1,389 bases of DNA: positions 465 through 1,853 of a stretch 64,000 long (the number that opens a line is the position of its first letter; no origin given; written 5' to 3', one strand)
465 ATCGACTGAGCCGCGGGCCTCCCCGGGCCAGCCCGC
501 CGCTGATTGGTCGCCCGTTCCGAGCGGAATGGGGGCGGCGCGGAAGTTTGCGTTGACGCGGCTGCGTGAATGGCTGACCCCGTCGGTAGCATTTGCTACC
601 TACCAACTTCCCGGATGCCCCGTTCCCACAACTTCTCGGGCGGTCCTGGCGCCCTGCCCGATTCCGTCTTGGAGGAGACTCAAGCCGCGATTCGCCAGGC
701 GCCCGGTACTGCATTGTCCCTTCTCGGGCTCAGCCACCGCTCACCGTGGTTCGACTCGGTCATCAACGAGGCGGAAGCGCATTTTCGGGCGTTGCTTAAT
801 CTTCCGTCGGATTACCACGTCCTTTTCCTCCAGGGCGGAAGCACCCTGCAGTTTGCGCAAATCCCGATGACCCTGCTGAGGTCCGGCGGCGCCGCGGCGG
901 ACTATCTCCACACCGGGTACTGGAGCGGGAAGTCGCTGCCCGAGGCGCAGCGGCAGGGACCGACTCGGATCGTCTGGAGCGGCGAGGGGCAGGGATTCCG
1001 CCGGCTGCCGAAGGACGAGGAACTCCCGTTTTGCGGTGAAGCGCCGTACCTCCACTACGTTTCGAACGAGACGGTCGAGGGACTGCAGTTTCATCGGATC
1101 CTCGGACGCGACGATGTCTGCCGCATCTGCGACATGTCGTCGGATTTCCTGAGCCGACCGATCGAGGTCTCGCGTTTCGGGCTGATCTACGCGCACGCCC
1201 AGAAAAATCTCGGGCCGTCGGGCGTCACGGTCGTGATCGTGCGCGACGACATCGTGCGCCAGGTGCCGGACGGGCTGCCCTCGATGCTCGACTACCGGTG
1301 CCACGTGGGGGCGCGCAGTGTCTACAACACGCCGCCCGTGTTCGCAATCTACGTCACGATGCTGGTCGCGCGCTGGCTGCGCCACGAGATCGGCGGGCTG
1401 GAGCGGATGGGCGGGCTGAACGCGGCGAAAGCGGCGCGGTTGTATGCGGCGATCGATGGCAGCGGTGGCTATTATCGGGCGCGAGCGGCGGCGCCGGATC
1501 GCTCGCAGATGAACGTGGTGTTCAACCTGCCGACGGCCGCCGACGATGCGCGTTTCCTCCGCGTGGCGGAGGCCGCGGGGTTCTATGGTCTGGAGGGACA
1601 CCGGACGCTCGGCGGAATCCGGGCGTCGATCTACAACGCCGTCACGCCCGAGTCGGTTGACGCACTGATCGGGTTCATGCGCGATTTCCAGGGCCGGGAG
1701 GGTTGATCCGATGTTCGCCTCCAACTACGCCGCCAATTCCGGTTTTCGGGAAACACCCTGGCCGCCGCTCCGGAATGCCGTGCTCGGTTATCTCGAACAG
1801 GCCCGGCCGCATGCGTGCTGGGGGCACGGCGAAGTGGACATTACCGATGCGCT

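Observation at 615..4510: Four-gene coupled operon: SerC paralog + free E2-type acyltransferase + P450 + GNAT-like protein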

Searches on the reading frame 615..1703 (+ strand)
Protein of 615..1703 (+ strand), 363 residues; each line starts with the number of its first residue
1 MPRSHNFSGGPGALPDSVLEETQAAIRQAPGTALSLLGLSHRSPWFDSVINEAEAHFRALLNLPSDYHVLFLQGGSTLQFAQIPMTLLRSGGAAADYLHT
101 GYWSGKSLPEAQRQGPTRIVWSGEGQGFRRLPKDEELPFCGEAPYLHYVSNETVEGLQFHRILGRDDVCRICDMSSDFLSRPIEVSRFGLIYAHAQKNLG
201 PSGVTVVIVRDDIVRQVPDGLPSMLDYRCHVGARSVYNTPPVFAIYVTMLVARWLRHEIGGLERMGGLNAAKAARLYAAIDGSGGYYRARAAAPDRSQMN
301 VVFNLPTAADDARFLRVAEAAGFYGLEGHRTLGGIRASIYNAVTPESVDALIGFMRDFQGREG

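Call 8: search_protein_families(library=pfam, proteins=[window:615-1703:+], max_evalue=0.01)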
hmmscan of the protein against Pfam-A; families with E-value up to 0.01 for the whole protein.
window:615-1703:+ (363 aa): 1 family
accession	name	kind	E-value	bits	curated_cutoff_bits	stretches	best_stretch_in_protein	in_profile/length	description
PF00266.25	Aminotran_5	-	7.5e-32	111.1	21.5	1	6-351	3-371/371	Aminotransferase class-V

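Call 9: search_protein_families(library=ncbifam, proteins=[window:615-1703:+], max_evalue=0.01)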
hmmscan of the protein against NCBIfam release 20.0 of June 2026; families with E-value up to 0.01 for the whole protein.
window:615-1703:+ (363 aa): 5 families
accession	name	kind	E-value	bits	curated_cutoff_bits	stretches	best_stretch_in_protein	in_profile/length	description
NF009112.0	PRK12462.1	equivalog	3.2e-169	562.5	563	1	5-362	7-364/365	phosphoserine transaminase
NF003764.0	PRK05355.1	equivalog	5.3e-126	420.3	253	1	2-361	2-355/357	3-phosphoserine/phosphohydroxythreonine transaminase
TIGR01364.1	serC_1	equivalog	2.7e-120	401.5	443.6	1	5-360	2-356/358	phosphoserine transaminase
TIGR01366.1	serC_3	equivalog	1.4e-11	44.3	401.65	1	12-353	8-352/361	phosphoserine transaminase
NF002841.0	PRK03080.1-2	equivalog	0.0051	15.8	477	0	34-77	34-77/389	phosphoserine transaminase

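Call 47: find_homologous_proteins(query=window:615-1703:+, max_evalue=1e-50)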
Query window:615-1703:+ (363 aa): 7991 proteins with E <= 1e-50 among 8000 candidates; the best 120 are listed.
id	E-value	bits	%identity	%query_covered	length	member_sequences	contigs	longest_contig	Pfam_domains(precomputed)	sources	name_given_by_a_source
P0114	2.6e-245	831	100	100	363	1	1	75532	PF00266.26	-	-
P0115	8.7e-199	678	82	99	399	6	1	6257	PF00266.26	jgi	jgi:phosphoserine aminotransferase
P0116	2.4e-181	621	75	99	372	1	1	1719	PF00266.26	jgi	jgi:phosphoserine aminotransferase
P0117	3.1e-179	614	75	99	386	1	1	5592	PF00266.26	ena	-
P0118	1.1e-178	612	75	98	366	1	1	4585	PF00266.26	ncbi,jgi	ncbi:MAG: hypothetical protein RLZZ15_1142 [Verrucomicrobiota bacterium]|jgi:phosphoserine aminotran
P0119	8.7e-178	609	74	99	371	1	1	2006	PF00266.26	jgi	jgi:phosphoserine aminotransferase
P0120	1.7e-177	608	73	99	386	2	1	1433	PF00266.26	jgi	-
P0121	2.9e-177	607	75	98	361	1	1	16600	PF00266.26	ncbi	-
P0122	3.1e-176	604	74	100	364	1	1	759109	PF00266.26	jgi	jgi:phosphoserine aminotransferase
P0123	7.5e-176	603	73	100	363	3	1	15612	PF00266.26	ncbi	-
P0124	4.6e-175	600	73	99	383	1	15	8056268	PF00266.26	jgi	jgi:phosphoserine aminotransferase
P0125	1.6e-174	598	71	99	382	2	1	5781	PF00266.26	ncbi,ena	-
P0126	8.3e-174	596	71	99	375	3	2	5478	PF00266.26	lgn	-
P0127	2.8e-173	594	75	96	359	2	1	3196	PF00266.26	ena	-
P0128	2.5e-172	591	71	98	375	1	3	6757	PF00266.26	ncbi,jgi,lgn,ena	jgi:phosphoserine aminotransferase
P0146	2.7e-159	548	67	98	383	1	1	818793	PF00266.26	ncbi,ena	-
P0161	1.6e-157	542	67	98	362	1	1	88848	PF00266.26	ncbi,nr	ncbi:MAG: phosphoserine transaminase [Rhodocyclaceae bacterium]|nr:phosphoserine transaminase [Rhodo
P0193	1.2e-154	533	66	99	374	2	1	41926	PF00266.26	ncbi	-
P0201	2.3e-154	532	65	98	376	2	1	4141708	PF00266.26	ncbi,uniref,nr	ncbi:phosphoserine transaminase [Salinisphaera sp. LB1]|uniref:phosphoserine transaminase n=1 Tax=Sa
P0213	1.0e-153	530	65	99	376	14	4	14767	PF00266.26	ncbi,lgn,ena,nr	ncbi:MAG: phosphoserine transaminase [Candidatus Competibacteraceae bacterium]|nr:phosphoserine tran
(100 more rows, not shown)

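Call 50: find_encoding_contigs(protein=P0146, flank=5000, max_places=1)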
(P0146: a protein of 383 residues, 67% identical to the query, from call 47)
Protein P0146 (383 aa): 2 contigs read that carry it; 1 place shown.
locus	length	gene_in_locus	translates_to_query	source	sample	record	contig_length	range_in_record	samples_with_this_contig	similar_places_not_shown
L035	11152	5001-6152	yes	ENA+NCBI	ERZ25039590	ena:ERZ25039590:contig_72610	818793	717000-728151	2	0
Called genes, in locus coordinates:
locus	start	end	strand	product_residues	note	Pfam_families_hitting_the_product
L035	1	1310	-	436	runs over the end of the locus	PF02897:Peptidase_S9_N, PF00326:Peptidase_S9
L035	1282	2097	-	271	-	PF02897:Peptidase_S9_N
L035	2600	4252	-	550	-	PF25487:ETR1_N, PF08447:PAS_3, PF13581:HATPase_c_2 (faint), PF00512:HisKA (weak), PF02518:HATPase_c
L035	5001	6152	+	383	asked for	PF00266:Aminotran_5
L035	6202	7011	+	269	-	PF00198:2-oxoacid_dh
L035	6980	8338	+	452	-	PF00067:p450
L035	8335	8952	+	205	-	-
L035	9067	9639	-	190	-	PF19620:DUF6125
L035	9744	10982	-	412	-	PF01053:Cys_Met_Meta_PP, PF06838:Met_gamma_lyase (weak), PF00155:Aminotran_1_2, PF00266:Aminotran_5 (weak)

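Call 51: find_encoding_contigs(protein=P0201, flank=5000, max_places=1)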
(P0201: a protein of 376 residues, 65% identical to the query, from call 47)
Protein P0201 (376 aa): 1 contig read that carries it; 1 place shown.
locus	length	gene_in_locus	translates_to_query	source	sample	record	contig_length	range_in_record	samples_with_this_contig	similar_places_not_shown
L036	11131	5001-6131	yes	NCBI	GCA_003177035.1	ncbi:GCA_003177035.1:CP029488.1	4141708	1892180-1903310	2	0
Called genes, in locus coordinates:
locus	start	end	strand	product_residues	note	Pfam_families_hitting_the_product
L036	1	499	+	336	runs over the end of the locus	PF01068:DNA_ligase_A_M, PF09414:RNA_ligase, PF04679:DNA_ligase_A_C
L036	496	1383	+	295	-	PF21686:LigD_Prim-Pol, PF01896:DNA_primase_S (weak)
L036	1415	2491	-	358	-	PF01548:DEDD_Tnp_IS110, PF02371:Transposase_20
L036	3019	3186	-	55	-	-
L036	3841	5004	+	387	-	-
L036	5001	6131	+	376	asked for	PF00266:Aminotran_5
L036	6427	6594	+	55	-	-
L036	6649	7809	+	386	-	PF25917:BSH_RND (weak), PF25973:BSH_CzcB (weak), PF25944:Beta-barrel_RND, PF25954:Beta-barrel_RND_2, PF25967:RND-MFP_C (faint), PF25989:YknX_C (weak)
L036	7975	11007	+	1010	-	PF00873:ACR_tran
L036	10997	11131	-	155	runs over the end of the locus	PF04073:tRNA_edit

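Call 52: find_encoding_contigs(protein=P0161, flank=5000, max_places=1)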
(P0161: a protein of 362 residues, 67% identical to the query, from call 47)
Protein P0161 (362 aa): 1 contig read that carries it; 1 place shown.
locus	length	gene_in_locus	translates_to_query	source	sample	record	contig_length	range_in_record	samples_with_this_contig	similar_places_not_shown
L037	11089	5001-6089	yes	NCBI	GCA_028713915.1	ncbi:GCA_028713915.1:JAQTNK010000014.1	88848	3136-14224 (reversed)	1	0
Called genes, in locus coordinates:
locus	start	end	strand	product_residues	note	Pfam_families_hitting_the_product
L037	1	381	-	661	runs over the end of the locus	PF16177:ACAS_N, PF00501:AMP-binding, PF13193:AMP-binding_C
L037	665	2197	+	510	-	PF05681:Fumerase, PF05683:Fumerase_C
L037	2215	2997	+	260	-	PF01177:Asp_Glu_race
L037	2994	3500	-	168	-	PF01814:Hemerythrin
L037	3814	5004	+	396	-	-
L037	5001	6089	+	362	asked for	PF00266:Aminotran_5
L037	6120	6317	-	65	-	-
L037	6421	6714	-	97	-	PF00216:Bac_DNA_binding, PF18291:HU-HIG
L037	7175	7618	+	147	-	-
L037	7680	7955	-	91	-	PF01355:HIPIP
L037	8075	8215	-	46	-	-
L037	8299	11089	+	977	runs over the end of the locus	PF02743:dCache_1, PF08447:PAS_3, PF00989:PAS, PF08448:PAS_4, PF13426:PAS_9, PF00512:HisKA, PF02518:HATPase_c, PF00072:Response_reg, +1 more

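Call 53: search_protein_families(library=ncbifam, proteins=[L036:3841-5001:+, L037:3814-5001:+, L036:5001-6128:+, L035:5001-6149:+], max_evalue=0.01)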
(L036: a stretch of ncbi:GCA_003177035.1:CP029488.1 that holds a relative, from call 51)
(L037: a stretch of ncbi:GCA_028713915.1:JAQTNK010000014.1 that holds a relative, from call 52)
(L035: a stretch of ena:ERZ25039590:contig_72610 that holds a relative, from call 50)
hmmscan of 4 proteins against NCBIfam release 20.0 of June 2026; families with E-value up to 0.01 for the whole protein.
L036:3841-5001:+ (387 aa): 2 families
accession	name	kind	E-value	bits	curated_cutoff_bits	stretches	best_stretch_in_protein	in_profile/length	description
TIGR00768.1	rimK_fam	subfamily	1.8e-05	24.2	143.4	1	140-267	74-193/276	RimK family alpha-L-glutamate ligase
TIGR04443.1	F420_CofF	equivalog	2.2e-05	23.7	300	1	195-275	127-206/283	coenzyme gamma-F420-2:alpha-L-glutamate ligase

L037:3814-5001:+ (396 aa): 2 families
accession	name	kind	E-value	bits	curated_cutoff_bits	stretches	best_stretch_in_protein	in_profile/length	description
TIGR00768.1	rimK_fam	subfamily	0.0033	16.8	143.4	0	203-350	122-256/276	RimK family alpha-L-glutamate ligase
TIGR02144.1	LysX_arch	equivalog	0.0033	16.5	275.6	0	204-349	123-254/281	lysine biosynthesis protein LysX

L036:5001-6128:+ (376 aa): 6 families
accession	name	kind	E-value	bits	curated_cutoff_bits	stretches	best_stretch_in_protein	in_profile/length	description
NF009112.0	PRK12462.1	equivalog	4.6e-183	608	563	1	2-361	2-361/365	phosphoserine transaminase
NF003764.0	PRK05355.1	equivalog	1.4e-129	432.1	253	1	5-361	3-353/357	3-phosphoserine/phosphohydroxythreonine transaminase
TIGR01364.1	serC_1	equivalog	9.5e-127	422.8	443.6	1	7-361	2-355/358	phosphoserine transaminase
TIGR01366.1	serC_3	equivalog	3.5e-13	49.5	401.65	1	14-358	8-355/361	phosphoserine transaminase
NF002841.0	PRK03080.1-2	equivalog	0.00053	19.1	477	0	237-314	244-320/389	phosphoserine transaminase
TIGR01365.1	serC_2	equivalog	0.0049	16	448.2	0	37-90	26-79/374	phosphoserine transaminase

L035:5001-6149:+ (383 aa): 7 families
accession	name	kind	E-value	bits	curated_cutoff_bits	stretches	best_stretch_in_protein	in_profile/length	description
NF009112.0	PRK12462.1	equivalog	2.8e-177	589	563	1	15-373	3-361/365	phosphoserine transaminase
NF003764.0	PRK05355.1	equivalog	2.5e-133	444.4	253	1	17-375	3-355/357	3-phosphoserine/phosphohydroxythreonine transaminase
TIGR01364.1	serC_1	equivalog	4.5e-129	430.4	443.6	1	19-374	2-356/358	phosphoserine transaminase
TIGR01365.1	serC_2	equivalog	3.3e-09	36.3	448.2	1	49-324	26-309/374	phosphoserine transaminase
NF002841.0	PRK03080.1-2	equivalog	5.7e-09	35.4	477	1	48-325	34-319/389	phosphoserine transaminase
TIGR01366.1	serC_3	equivalog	4.7e-08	32.6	401.65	1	39-298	18-281/361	phosphoserine transaminase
TIGR03301.1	PhnW-AepZ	equivalog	0.0079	15.6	360.8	0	47-238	17-215/355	2-aminoethylphosphonate aminotransferase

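Call 54: search_protein_families(library=pfam, proteins=[L036:3841-5001:+, L037:3814-5001:+], max_evalue=0.1)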
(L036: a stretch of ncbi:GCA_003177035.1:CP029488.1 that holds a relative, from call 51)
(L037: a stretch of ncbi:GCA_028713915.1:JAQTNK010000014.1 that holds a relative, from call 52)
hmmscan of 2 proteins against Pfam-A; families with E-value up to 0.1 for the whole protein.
L036:3841-5001:+ (387 aa): 1 family
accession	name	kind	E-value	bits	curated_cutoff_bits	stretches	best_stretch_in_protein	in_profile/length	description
PF18299.6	R2K_2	-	0.064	13.6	26.2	0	300-347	93-137/147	ATP-grasp domain, R2K clade family 2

L037:3814-5001:+ (396 aa): 2 families
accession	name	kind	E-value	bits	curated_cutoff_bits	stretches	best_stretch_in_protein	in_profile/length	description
PF13424.12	TPR_12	-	0.0049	17.5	30.1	1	26-59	3-36/77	Tetratricopeptide repeat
PF13374.12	TPR_10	-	0.056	13.9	27.5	0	29-57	5-33/42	Tetratricopeptide repeat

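Call 60: search_solved_structures(query=window:615-1703:+, max_evalue=1e-30, show_alignments=2)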
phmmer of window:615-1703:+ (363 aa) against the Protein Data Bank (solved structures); distinct sequences matched with E-value up to 1e-30: 20.
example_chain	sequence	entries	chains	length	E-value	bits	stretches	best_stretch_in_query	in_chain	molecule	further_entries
1w3u_A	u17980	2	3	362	3.7e-103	348.7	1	3-360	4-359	PHOSPHOSERINE AMINOTRANSFERASE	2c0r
1bt4_A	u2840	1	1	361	3.8e-103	348.7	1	3-360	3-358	Phosphoserine aminotransferase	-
4xk1_A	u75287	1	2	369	2.4e-94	319.7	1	3-362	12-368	Phosphoserine aminotransferase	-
6xdk_A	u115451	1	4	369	1.5e-92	313.8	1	1-363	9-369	Phosphoserine aminotransferase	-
6czx_A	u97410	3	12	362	1.8e-91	310.2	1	3-361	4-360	Phosphoserine aminotransferase 1, chloroplastic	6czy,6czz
2bie_A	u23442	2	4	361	6.8e-89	301.8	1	5-358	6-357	PHOSPHOSERINE AMINOTRANSFERASE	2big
1w23_A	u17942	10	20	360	6.9e-89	301.7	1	5-358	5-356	PHOSPHOSERINE AMINOTRANSFERASE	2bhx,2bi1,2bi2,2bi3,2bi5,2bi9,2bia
3qbo_A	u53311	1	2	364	4.7e-87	295.7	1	3-363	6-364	Phosphoserine aminotransferase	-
8a5v_D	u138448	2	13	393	8.8e-85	288.2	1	5-358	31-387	Phosphoserine aminotransferase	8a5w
8a5w_D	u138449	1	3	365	1.1e-84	287.9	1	6-358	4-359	Phosphoserine aminotransferase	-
7t7j_A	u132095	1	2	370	2.7e-84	286.7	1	3-363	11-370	Phosphoserine aminotransferase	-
1bjn_A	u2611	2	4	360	3.2e-84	286.4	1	5-363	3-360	PHOSPHOSERINE AMINOTRANSFERASE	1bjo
3e77_A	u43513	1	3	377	6e-82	278.9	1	13-358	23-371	Phosphoserine aminotransferase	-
3qm2_A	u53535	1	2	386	1.2e-81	277.9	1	3-363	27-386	Phosphoserine aminotransferase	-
3m5u_A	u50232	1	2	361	1.8e-78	267.4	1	3-361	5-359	Phosphoserine aminotransferase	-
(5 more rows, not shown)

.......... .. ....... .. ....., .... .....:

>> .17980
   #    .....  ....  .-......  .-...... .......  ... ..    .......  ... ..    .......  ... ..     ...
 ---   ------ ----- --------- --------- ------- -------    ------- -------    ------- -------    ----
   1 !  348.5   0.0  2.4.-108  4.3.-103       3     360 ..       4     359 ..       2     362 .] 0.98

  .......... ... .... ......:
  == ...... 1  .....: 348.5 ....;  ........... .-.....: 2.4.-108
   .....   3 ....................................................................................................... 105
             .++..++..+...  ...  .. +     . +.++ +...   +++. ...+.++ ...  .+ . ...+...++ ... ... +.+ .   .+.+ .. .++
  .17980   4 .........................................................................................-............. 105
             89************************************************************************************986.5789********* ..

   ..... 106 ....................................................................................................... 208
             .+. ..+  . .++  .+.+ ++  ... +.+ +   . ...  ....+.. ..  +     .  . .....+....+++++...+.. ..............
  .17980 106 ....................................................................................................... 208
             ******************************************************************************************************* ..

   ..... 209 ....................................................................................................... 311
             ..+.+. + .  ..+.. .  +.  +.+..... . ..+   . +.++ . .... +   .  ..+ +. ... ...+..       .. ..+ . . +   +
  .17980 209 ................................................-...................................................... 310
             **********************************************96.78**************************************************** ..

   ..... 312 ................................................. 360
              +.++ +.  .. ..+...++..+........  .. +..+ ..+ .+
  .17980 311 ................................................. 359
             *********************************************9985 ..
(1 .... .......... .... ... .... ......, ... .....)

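Call 79: find_encoding_contigs(protein=P0213, flank=6000, max_places=2)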
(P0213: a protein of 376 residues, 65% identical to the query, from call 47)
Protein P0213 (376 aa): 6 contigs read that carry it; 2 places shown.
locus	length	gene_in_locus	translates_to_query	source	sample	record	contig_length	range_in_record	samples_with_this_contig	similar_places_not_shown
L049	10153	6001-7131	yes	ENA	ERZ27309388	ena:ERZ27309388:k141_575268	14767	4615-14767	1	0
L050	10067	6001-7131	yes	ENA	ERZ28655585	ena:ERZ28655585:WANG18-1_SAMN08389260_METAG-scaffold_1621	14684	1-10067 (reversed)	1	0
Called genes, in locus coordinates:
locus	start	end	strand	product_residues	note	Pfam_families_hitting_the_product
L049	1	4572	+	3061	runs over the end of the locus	?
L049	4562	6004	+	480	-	PF00668:Condensation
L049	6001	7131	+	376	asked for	PF00266:Aminotran_5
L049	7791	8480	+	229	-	-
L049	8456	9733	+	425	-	PF04326:SLFN_AlbA_2, PF13749:HATPase_c_4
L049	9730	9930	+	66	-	PF06634:DUF1156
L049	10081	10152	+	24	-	?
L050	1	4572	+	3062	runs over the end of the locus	?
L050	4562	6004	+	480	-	PF00668:Condensation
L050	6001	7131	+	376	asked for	PF00266:Aminotran_5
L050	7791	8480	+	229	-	-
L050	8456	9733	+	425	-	PF04326:SLFN_AlbA_2, PF13749:HATPase_c_4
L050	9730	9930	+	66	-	PF06634:DUF1156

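Call 80: find_encoding_contigs(protein=P0193, flank=6000, max_places=1)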
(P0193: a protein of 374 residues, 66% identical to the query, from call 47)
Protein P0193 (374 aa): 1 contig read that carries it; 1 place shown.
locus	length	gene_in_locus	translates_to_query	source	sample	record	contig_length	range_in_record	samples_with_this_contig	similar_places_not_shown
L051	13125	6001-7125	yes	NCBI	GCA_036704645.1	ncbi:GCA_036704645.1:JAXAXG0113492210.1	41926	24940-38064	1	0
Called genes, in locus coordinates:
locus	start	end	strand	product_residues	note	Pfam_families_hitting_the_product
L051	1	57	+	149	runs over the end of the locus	-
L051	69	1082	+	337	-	PF00753:Lactamase_B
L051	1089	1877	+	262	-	-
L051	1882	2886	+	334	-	PF08100:Dimerisation, PF00891:Methyltransf_2, PF13489:Methyltransf_23, PF05175:MTS (weak), PF13847:Methyltransf_31, PF08241:Methyltransf_11, PF08242:Methyltransf_12, PF13649:Methyltransf_25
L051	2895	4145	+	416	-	PF20091:Abhydrolase_10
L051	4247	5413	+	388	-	PF02276:CytoC_RC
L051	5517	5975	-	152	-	-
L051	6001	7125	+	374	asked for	PF00266:Aminotran_5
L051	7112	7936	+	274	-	PF00198:2-oxoacid_dh (faint)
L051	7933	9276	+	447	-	PF00067:p450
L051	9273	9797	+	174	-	-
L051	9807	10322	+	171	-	PF13302:Acetyltransf_3, PF13480:Acetyltransf_6 (weak), PF13420:Acetyltransf_4, PF00583:Acetyltransf_1, PF13508:Acetyltransf_7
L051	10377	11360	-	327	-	PF08240:ADH_N, PF00107:ADH_zinc_N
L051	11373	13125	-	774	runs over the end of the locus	PF13620:CarboxypepD_reg, PF13715:CarbopepD_reg_2 (weak), PF17210:SdrD_B, PF07715:Plug, PF00593:TonB_dep_Rec_b-barrel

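Call 92: find_encoding_contigs(protein=P0115, flank=6000, max_places=2)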
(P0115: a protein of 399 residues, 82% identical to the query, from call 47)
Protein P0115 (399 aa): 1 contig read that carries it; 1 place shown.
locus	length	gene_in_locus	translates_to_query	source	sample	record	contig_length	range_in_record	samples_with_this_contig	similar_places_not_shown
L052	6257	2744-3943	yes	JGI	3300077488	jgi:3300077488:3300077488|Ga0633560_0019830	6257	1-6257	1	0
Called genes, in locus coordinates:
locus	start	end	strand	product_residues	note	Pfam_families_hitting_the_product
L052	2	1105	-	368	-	?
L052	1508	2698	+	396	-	PF04055:Radical_SAM, PF12544:LAM_C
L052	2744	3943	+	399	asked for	PF00266:Aminotran_5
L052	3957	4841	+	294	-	PF00198:2-oxoacid_dh (faint)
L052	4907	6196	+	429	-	PF00067:p450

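Call 95: search_protein_families(library=padloc, proteins=[window:615-1703:+], max_evalue=0.001)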
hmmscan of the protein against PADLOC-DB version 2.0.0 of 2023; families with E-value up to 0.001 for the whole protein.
window:615-1703:+ (363 aa): 0 families
